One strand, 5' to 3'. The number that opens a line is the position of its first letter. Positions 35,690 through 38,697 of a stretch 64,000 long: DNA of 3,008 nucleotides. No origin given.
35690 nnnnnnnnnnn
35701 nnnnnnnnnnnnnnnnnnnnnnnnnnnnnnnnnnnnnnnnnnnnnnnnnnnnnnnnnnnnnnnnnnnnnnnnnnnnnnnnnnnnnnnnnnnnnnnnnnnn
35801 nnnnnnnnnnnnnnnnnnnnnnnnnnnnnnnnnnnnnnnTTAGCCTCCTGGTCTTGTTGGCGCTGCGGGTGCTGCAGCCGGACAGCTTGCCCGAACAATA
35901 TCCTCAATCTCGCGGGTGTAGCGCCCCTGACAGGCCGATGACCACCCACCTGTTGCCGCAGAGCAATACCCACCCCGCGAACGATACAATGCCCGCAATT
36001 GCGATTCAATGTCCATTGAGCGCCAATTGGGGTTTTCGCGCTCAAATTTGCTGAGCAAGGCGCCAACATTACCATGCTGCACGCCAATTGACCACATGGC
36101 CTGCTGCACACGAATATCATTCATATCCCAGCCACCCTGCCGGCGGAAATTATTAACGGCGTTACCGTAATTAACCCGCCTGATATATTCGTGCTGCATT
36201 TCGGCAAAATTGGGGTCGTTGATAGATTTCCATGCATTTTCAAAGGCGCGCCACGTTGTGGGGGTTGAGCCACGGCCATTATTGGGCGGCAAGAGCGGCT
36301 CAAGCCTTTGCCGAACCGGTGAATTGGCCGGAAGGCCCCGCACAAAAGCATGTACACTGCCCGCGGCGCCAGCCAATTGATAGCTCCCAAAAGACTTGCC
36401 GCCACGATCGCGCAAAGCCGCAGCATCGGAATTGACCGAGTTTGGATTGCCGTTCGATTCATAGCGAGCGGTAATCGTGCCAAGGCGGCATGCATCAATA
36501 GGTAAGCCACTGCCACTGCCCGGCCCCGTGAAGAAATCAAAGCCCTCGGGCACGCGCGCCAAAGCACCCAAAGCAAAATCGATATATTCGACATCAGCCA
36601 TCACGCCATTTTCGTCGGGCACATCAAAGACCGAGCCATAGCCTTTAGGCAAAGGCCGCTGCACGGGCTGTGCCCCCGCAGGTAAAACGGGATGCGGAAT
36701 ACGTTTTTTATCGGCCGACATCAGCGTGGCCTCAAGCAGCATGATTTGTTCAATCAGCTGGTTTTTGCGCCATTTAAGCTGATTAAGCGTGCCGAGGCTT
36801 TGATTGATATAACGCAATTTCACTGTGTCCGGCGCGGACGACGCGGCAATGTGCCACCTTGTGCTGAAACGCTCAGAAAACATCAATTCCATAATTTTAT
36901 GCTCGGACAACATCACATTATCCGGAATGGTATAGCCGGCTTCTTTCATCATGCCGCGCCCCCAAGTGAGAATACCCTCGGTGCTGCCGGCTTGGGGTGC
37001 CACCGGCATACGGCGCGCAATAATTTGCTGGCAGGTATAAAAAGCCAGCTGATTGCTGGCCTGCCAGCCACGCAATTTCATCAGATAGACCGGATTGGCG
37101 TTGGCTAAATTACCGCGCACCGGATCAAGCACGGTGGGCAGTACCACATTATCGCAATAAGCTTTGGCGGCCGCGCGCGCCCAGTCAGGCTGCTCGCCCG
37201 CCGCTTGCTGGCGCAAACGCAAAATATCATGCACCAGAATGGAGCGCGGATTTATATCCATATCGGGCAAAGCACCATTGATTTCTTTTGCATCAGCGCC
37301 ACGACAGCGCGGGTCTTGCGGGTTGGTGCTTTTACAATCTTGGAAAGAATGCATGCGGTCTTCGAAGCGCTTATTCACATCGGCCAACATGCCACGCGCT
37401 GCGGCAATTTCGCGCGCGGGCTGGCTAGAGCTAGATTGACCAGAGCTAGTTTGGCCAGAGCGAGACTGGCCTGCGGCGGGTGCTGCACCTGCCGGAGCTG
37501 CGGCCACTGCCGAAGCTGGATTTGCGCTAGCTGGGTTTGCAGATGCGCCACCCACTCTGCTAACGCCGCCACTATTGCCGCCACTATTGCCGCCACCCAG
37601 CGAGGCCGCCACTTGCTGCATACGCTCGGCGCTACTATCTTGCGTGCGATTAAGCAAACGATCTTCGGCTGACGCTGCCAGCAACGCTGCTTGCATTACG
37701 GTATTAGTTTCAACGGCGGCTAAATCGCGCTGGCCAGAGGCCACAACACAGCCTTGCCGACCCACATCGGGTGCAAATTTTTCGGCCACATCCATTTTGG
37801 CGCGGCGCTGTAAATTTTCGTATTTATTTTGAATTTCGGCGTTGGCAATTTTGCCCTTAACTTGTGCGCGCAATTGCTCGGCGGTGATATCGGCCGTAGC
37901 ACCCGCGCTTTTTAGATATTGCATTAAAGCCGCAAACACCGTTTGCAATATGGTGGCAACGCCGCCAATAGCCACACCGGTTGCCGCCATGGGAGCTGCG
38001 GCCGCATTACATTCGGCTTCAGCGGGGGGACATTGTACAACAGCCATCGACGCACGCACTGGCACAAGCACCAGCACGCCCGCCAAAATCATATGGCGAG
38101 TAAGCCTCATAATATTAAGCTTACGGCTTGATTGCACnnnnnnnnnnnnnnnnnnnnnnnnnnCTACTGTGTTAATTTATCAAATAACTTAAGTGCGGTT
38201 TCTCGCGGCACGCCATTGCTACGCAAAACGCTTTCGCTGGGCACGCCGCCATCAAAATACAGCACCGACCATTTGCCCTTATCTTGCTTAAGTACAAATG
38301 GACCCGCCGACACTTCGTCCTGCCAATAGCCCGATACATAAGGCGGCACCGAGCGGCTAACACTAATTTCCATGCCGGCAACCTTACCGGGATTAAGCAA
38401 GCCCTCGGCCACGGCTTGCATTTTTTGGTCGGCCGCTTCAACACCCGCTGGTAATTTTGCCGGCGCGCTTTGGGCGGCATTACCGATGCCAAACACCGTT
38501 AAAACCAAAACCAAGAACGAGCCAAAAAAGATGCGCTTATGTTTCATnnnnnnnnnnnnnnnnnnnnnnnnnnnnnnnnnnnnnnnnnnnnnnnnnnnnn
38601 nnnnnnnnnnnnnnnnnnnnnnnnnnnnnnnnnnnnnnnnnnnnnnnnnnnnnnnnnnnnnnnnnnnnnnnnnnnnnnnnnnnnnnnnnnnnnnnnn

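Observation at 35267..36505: Lysozyme-like tail translationally coupled to an LprI/DUF1311-like periplasmic protein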

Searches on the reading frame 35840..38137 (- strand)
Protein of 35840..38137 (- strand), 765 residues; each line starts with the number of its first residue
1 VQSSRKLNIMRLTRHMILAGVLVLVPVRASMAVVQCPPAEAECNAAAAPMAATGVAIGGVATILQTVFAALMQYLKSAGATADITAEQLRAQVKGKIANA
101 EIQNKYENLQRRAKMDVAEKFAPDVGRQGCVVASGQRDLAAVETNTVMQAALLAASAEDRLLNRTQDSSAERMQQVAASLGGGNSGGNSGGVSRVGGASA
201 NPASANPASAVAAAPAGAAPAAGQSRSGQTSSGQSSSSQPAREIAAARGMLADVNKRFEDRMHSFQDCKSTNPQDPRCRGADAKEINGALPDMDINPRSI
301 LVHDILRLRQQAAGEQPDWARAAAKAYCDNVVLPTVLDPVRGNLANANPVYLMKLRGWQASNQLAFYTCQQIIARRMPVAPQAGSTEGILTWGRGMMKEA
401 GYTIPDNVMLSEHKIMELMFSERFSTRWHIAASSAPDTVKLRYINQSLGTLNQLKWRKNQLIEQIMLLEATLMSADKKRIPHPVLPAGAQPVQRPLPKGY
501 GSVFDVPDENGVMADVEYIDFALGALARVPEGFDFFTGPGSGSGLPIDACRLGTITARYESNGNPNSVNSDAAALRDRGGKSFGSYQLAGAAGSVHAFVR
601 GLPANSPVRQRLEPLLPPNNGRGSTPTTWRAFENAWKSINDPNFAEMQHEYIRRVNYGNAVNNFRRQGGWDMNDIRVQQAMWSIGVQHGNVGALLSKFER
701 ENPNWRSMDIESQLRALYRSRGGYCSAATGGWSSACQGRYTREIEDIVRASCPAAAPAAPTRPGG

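Call 3: search_protein_families(library=pfam, proteins=[window:35840-38137:-], max_evalue=1)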
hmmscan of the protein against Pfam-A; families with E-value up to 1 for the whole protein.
window:35840-38137:- (765 aa): 3 families
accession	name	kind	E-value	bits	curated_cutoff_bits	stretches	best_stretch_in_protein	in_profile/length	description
PF21277.2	T6SS_VgrG3-like_C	-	1.5e-19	71.2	27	1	552-699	1-136/183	Type VI secretion system spike protein VgrG3-like, C-terminal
PF25001.1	Aegyptin_C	-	0.12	12.9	27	1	250-292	64-106/115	Aegyptin, C-terminal domain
PF10842.14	DUF2642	-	0.27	11.6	22.7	0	316-353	7-44/64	Protein of unknown function (DUF2642)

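Call 4: search_protein_families(library=ncbifam, proteins=[window:35840-38137:-], max_evalue=1)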
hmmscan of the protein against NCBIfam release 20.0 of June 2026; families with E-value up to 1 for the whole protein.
window:35840-38137:- (765 aa): 0 families

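Call 9: search_solved_structures(query=window:35840-38137:-, max_evalue=1, show_alignments=2)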
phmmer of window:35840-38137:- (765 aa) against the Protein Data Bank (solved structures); distinct sequences matched with E-value up to 1: 5.
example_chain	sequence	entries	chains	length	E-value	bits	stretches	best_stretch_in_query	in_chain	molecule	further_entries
4noo_A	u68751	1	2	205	7.8e-06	27.6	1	552-695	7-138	VgrG protein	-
4nso_A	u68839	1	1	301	2.1e-05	26.2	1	552-695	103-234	Effector protein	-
1win_A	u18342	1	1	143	0.058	14.8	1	33-134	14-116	Flotillin 2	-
9d7y_A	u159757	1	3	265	0.47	11.8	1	173-227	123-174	scFv corresponding to human autoantibody b96.11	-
4jiw_D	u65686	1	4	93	0.75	11.2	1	572-618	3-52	Putative uncharacterized protein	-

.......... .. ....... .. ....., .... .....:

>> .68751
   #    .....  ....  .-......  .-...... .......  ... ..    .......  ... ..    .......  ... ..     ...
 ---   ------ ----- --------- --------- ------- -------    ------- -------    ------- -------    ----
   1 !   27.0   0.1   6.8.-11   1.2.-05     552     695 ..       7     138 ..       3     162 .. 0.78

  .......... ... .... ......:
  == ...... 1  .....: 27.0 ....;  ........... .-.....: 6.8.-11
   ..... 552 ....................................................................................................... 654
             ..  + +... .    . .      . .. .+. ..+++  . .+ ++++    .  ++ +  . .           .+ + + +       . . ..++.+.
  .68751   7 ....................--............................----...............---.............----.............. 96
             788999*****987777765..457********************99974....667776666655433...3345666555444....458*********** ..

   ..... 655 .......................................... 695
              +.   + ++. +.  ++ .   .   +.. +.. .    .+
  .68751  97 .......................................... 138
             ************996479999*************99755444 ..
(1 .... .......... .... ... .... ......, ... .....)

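Call 12: find_homologous_proteins(query=window:35840-38137:-, max_evalue=0.001)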
Query window:35840-38137:- (765 aa): 2 proteins with E <= 0.001 among 8000 candidates.
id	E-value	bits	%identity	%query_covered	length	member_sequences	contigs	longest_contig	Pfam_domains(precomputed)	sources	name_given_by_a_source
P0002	0.0e+0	1720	100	100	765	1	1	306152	PF21277.3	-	-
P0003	1.2e-144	501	52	65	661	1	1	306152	-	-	-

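Call 14: search_dna_similar(query=window:35840-38137:-, collection=plasmids, mode=protein, max_evalue=0.001, max_rows=30)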
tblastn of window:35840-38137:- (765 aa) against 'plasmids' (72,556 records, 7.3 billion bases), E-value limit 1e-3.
Records with a match: 3; places in all: 3; records where one place covers at least 80% of the query: 0.
Best place of each record, by identity: <60% 3.
By first word of the organism name: Priestia 1; Paenibacillus 1; Ideonella 1.
By predicted mobility (MOB-suite, as given by PLSDB): non-mobilizable 3.
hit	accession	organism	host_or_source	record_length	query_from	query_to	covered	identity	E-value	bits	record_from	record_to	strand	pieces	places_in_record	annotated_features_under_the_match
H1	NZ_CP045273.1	Priestia megaterium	pure culture,Paper surface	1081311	552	721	22%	33.9%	3e-12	78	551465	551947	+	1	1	none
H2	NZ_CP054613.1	Paenibacillus cellulosilyticus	cell culture,soil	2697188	551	722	22%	29.3%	3e-9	69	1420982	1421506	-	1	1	none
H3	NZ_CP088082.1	Ideonella dechloratans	Cell culture,Activated sludge, ...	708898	552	689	18%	31.5%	2e-6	60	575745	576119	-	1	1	hypothetical protein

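Call 23: get_annotated_region(hit=H3, flank=4000)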
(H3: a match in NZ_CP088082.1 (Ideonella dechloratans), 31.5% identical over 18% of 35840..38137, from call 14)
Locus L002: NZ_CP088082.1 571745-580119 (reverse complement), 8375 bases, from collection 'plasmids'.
description: Ideonella dechloratans strain CCUG 30977 plasmid unnamed1, complete sequence
organism: Ideonella dechloratans (NCBI taxid 36863)
taxonomy: Bacteria; Pseudomonadota; Betaproteobacteria; Burkholderiales; Sphaerotilaceae; Ideonella; Ideonella dechloratans
host: -; source: Cell culture,Activated sludge, wastewater treatment plant; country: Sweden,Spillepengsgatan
typing (MOB-suite, as given by PLSDB): non-mobilizable
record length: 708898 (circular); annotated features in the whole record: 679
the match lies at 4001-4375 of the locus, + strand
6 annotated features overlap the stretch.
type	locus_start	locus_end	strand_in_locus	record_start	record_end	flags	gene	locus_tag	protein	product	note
CDS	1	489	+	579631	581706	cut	-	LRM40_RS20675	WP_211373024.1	hypothetical protein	-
CDS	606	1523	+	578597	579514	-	-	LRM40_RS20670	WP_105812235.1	hypothetical protein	-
CDS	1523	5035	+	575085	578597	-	-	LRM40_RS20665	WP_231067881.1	hypothetical protein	-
CDS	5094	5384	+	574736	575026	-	-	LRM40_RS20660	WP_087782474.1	hypothetical protein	-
CDS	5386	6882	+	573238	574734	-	-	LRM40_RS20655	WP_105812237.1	hypothetical protein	-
CDS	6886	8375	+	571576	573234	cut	-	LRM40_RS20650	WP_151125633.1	hypothetical protein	-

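Call 84: predict_structure(alignment_id=A3)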
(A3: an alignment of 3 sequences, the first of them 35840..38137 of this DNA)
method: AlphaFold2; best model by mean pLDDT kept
length: 765 residues; sequences in the alignment: 3
mean_pLDDT: 32.3   pTM: 0.24
mean pLDDT of the five models: 32.3, 32.0, 30.3, 29.4, 28.5
residues with pLDDT >= 90: 0; 70-90: 4; 50-70: 34; < 50: 727
segments of 3 or more residues with pLDDT < 50: 1-274, 277-595, 619-627, 646-765
pLDDT, mean of each block of 10 residues (from residue 1): 32 42 37 28 29 30 38 33 28 32 36 35 25 26 25 24 23 28 28 27 23 26 30 27 27 41 44 47 36 27 33 34 38 27 25 29 38 35 33 45 40 43 34 27 25 30 30 25 23 23 22 23 23 22 24 29 22 21 27 46 58 60 46 67 51 31 25 27 28 34 33 36 31 35 40 30 22
secondary structure, 60 per line:
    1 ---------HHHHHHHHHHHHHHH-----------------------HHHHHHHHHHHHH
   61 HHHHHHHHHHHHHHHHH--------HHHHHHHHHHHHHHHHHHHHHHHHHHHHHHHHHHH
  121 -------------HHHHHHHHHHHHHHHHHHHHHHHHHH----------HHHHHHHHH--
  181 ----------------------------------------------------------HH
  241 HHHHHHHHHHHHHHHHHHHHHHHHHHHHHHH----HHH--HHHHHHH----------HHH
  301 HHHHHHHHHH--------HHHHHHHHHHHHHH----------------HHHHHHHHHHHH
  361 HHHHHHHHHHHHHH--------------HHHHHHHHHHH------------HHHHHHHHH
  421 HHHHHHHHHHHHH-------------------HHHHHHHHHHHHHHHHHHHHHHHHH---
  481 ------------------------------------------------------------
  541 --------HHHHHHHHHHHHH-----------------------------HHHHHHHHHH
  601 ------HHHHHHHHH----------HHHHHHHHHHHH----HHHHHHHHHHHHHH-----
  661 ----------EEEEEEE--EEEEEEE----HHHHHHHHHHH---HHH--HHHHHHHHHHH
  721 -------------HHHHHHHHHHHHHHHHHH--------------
elements in order (helices of 4 or more, strands of 3 or more residues): H10-24 H48-77 H86-120 H134-159 H170-178 H239-271 H281-287 H298-310 H319-332 H349-374 H389-399 H412-433 H453-477 H549-561 H591-600 H607-615 H626-637 H642-655 E671-677 E680-686 H691-701 H710-720 H734-751

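Call 108: search_protein_families(library=padloc, proteins=[window:35840-38137:-], max_evalue=0.01)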
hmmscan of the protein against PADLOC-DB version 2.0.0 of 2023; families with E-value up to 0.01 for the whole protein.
window:35840-38137:- (765 aa): 0 families

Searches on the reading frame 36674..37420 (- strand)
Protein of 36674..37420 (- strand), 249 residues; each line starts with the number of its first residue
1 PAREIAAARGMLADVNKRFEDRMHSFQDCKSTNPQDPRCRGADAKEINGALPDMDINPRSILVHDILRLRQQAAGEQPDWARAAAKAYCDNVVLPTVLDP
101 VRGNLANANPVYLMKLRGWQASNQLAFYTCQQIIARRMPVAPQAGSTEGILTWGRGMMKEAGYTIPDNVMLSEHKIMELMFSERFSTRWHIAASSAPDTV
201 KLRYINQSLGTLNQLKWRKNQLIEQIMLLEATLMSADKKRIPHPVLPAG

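Call 19: find_homologous_proteins(query=A2, max_evalue=0.01)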
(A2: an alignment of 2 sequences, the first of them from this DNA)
Query A2 (2 sequences): 8000 candidates shared short words with the query, none scored E <= 0.01.

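Call 21: find_related_loci(query=A2, collection=genome_contigs, flank=10000)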
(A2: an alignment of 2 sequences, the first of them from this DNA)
Query A2 (249 aa) in genome_contigs; peptide patterns used: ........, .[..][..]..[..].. (x = any residue, [..] = any of these).
40 stretches matched a pattern, but none encodes a relative of the query by tblastn (E <= 1e-3).

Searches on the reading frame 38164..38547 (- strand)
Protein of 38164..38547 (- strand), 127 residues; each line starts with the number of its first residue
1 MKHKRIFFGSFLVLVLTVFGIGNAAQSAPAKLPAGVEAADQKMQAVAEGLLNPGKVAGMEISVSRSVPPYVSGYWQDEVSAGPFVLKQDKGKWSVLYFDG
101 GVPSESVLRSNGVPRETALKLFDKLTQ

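Call 3: search_protein_families(library=pfam, proteins=[window:38164-38547:-], max_evalue=1)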
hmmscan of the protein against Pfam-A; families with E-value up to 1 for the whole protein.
window:38164-38547:- (127 aa): 0 families

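Call 4: search_protein_families(library=ncbifam, proteins=[window:38164-38547:-], max_evalue=1)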
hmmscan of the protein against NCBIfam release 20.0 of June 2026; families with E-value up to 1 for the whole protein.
window:38164-38547:- (127 aa): 1 family
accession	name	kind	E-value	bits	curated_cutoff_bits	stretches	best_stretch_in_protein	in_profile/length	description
NF033672.1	mbn_chaper_assoc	subfamily_domain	0.0019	18.1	50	1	75-126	33-85/104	copper uptake system-associated protein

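Call 30: search_protein_families(library=pfam, proteins=[window:38164-38547:-], max_evalue=10)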
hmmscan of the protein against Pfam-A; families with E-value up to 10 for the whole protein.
window:38164-38547:- (127 aa): 0 families

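Call 76: search_protein_families(library=pfam, proteins=[window:38167-38475:-], max_evalue=10)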
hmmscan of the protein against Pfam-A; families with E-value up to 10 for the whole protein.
seq(103 aa): 1 family
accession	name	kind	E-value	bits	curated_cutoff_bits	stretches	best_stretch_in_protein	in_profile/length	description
PF24064.2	HTH_NPRL3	-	0.27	11.7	27.2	1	73-101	29-57/62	GATOR1 complex protein NPRL3, C-terminal HTH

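Call 107: search_solved_structures(query=window:38164-38547:-, max_evalue=10, show_alignments=1)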
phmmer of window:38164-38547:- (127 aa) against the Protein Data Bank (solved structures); distinct sequences matched with E-value up to 10: 3.
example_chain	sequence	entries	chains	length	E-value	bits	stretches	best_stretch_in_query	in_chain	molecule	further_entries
5eqv_A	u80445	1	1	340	0.037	17.1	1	63-96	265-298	bifunctional 2',3'-cyclic nucleotide 2'-phosphodiesterase/3'-nucleotidase periplasmic prec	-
3jyf_A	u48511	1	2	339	0.36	13.9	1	63-96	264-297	2',3'-cyclic nucleotide 2'-phosphodiesterase/3'-nucleotidase bifunctional periplasmic prot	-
9h91_M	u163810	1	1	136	0.86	12.7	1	44-122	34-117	50S ribosomal protein L16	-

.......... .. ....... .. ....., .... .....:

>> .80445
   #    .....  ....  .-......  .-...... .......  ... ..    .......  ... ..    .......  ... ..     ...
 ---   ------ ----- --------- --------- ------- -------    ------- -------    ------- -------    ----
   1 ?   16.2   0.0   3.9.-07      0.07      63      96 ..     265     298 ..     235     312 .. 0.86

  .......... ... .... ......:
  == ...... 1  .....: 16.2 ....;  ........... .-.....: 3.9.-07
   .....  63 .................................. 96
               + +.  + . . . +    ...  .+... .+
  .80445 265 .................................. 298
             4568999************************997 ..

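Call 108: search_protein_families(library=padloc, proteins=[window:38164-38547:-], max_evalue=0.01)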
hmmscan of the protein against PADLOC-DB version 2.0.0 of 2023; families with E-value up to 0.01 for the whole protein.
window:38164-38547:- (127 aa): 0 families
